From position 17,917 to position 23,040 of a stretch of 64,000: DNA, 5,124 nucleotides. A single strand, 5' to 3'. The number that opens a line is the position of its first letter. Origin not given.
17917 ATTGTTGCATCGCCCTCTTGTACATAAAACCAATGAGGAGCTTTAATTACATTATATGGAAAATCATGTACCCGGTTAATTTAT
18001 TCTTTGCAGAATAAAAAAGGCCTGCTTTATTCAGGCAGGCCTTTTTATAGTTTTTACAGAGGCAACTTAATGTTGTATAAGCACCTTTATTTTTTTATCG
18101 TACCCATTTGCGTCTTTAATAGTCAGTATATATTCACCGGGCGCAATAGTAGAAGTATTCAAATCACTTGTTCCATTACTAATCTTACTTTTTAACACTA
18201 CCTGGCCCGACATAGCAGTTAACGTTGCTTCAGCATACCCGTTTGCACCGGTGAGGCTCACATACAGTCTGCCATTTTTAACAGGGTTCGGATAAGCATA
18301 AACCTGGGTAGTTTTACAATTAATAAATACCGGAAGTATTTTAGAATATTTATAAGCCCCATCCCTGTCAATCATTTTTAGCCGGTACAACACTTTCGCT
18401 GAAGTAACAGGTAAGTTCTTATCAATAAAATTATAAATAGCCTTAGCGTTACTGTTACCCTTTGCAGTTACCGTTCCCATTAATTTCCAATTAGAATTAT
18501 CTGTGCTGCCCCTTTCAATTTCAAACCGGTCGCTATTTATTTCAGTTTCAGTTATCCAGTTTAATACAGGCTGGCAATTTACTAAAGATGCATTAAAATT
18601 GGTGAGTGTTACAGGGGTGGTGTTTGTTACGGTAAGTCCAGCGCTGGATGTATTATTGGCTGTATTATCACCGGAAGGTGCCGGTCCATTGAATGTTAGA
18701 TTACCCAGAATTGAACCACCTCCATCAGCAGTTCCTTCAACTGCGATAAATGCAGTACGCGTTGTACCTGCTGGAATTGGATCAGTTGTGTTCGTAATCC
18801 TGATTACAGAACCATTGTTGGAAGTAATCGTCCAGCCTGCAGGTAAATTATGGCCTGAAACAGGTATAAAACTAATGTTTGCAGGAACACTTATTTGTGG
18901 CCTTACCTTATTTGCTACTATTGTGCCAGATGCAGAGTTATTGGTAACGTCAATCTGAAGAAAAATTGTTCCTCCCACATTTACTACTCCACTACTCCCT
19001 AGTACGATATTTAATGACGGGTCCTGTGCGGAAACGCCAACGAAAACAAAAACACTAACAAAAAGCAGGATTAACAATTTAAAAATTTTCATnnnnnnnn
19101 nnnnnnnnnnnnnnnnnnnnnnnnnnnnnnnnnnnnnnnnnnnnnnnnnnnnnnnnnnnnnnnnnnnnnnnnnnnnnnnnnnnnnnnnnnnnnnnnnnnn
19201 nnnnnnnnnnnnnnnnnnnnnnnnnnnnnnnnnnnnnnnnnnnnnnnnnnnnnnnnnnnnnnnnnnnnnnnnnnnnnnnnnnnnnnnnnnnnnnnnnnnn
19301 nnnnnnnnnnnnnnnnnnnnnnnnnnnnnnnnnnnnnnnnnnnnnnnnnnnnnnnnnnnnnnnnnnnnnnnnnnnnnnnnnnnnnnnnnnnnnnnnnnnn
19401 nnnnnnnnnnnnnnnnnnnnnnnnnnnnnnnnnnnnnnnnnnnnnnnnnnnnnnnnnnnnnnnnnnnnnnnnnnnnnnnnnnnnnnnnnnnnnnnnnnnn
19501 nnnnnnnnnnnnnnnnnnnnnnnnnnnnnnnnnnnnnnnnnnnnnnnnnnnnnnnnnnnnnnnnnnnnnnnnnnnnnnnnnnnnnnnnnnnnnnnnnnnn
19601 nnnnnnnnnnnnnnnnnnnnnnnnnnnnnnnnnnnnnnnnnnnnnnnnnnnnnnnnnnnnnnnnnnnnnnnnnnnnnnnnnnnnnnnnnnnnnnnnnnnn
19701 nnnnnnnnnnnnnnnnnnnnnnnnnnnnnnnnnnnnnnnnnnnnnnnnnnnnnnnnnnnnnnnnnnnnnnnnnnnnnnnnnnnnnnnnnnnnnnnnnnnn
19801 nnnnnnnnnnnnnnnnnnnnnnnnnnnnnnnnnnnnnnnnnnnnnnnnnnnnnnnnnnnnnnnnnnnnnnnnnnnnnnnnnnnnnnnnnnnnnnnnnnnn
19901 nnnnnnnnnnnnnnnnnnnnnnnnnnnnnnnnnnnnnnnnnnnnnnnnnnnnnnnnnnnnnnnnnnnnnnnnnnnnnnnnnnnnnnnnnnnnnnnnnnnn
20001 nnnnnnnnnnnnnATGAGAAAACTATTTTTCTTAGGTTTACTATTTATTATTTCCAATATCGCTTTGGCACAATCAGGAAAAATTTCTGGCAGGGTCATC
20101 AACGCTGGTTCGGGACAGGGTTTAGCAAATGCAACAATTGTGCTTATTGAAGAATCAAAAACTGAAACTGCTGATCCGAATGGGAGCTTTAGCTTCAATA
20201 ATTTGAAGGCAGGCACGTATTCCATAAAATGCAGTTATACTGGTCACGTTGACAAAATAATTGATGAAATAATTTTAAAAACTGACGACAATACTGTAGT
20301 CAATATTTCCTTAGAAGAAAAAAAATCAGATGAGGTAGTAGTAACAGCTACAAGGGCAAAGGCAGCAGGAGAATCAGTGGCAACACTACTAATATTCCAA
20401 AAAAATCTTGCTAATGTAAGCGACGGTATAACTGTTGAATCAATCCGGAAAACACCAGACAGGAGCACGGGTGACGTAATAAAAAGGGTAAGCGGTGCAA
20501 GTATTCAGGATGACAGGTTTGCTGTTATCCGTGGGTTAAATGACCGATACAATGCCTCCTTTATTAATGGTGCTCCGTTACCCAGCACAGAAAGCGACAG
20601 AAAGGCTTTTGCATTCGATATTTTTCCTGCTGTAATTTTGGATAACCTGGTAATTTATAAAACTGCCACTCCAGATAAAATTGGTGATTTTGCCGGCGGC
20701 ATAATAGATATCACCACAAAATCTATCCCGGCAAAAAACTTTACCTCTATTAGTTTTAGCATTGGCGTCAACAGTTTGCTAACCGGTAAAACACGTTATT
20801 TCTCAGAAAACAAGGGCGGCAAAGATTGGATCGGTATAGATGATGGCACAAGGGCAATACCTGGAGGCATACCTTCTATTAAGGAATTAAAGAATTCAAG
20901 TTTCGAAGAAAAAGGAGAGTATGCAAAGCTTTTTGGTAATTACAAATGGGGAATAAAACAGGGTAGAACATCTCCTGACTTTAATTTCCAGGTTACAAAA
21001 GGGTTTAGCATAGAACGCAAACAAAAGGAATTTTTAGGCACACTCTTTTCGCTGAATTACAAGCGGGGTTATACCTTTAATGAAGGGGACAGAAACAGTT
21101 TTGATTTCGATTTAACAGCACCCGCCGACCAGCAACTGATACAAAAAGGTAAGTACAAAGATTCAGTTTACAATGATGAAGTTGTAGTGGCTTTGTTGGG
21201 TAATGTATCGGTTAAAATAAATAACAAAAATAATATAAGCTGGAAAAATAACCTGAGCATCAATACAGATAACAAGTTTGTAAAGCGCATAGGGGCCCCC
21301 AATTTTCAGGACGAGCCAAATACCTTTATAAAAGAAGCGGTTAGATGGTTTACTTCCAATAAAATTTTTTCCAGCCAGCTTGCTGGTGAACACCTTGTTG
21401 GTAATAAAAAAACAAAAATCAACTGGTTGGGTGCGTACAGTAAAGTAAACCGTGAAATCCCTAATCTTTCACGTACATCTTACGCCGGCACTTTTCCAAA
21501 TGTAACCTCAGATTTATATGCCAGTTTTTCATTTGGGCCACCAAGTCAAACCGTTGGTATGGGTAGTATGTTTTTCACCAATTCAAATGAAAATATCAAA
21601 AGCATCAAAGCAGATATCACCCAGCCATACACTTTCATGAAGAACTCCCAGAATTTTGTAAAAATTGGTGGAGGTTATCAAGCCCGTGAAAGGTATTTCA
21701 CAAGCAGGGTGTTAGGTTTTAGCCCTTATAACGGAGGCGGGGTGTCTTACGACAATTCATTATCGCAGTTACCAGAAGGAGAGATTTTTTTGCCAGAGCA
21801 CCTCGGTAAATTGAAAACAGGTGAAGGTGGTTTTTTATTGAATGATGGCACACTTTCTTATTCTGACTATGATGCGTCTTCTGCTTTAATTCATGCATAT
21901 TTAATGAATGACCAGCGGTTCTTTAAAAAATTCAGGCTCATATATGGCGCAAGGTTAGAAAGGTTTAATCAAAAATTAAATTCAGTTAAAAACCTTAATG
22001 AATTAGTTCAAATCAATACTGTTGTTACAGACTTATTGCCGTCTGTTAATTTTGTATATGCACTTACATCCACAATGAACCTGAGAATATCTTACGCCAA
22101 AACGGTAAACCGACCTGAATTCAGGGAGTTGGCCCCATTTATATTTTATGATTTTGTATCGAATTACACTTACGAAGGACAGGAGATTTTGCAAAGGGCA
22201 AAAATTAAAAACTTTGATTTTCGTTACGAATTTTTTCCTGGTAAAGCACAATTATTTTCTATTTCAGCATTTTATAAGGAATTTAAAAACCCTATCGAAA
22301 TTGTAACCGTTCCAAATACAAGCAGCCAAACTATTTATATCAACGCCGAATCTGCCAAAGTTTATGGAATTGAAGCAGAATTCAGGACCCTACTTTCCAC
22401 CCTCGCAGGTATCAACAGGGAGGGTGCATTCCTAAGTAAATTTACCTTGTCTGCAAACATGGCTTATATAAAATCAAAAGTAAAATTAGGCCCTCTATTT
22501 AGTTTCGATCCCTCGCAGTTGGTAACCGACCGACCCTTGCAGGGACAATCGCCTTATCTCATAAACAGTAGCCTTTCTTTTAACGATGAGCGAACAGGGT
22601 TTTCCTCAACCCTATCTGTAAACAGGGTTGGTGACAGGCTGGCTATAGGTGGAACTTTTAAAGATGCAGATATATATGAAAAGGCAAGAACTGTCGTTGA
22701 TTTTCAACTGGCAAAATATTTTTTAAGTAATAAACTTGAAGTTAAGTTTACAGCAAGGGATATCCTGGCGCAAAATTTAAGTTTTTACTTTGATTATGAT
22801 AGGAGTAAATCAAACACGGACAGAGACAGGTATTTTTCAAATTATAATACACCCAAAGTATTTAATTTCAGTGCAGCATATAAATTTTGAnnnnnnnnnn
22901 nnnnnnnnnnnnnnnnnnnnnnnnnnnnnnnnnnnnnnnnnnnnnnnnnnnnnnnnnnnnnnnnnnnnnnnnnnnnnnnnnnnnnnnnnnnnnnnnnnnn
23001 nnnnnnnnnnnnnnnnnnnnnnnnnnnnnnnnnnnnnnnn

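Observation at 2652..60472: Dense 18-copy intergenic REP-like family with a covarying dyad and a hairpin, possibly an HUH-recognised element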

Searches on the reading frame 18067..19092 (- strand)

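Call 9: search_protein_families(library=pfam, proteins=[window:18067-19092:-])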
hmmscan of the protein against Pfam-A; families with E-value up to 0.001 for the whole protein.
window:18067-19092:- (341 aa): 1 family
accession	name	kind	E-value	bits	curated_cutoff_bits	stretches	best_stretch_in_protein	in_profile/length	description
PF18962.6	Por_Secre_tail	-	1.6e-07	32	27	1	267-336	2-74/75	Secretion system C-terminal sorting domain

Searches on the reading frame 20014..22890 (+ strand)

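Call 9: search_protein_families(library=pfam, proteins=[window:20014-22890:+])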
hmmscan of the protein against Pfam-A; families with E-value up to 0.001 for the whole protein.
window:20014-22890:+ (958 aa): 6 families
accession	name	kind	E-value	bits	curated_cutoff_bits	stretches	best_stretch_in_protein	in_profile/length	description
PF00593.30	TonB_dep_Rec_b-barrel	-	3.9e-27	96.6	27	1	491-902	18-421/436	TonB dependent receptor-like, beta-barrel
PF14905.12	OMP_b-brl_3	-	1.4e-21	77.5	27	1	617-956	106-408/408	Outer membrane protein beta-barrel family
PF13620.12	CarboxypepD_reg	-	2.7e-14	53.7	32.3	1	24-101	2-82/82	Carboxypeptidase regulatory-like domain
PF13715.12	CarbopepD_reg_2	-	1.8e-13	50.7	32.2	1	24-110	1-88/88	CarboxypepD_reg-like domain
PF07715.20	Plug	-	8e-07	30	23.9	1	136-224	9-100/107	TonB-dependent Receptor Plug Domain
PF14686.12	fn3_3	-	0.00048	20.3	24.4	0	52-72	30-50/75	Polysaccharide lyase family 4, domain II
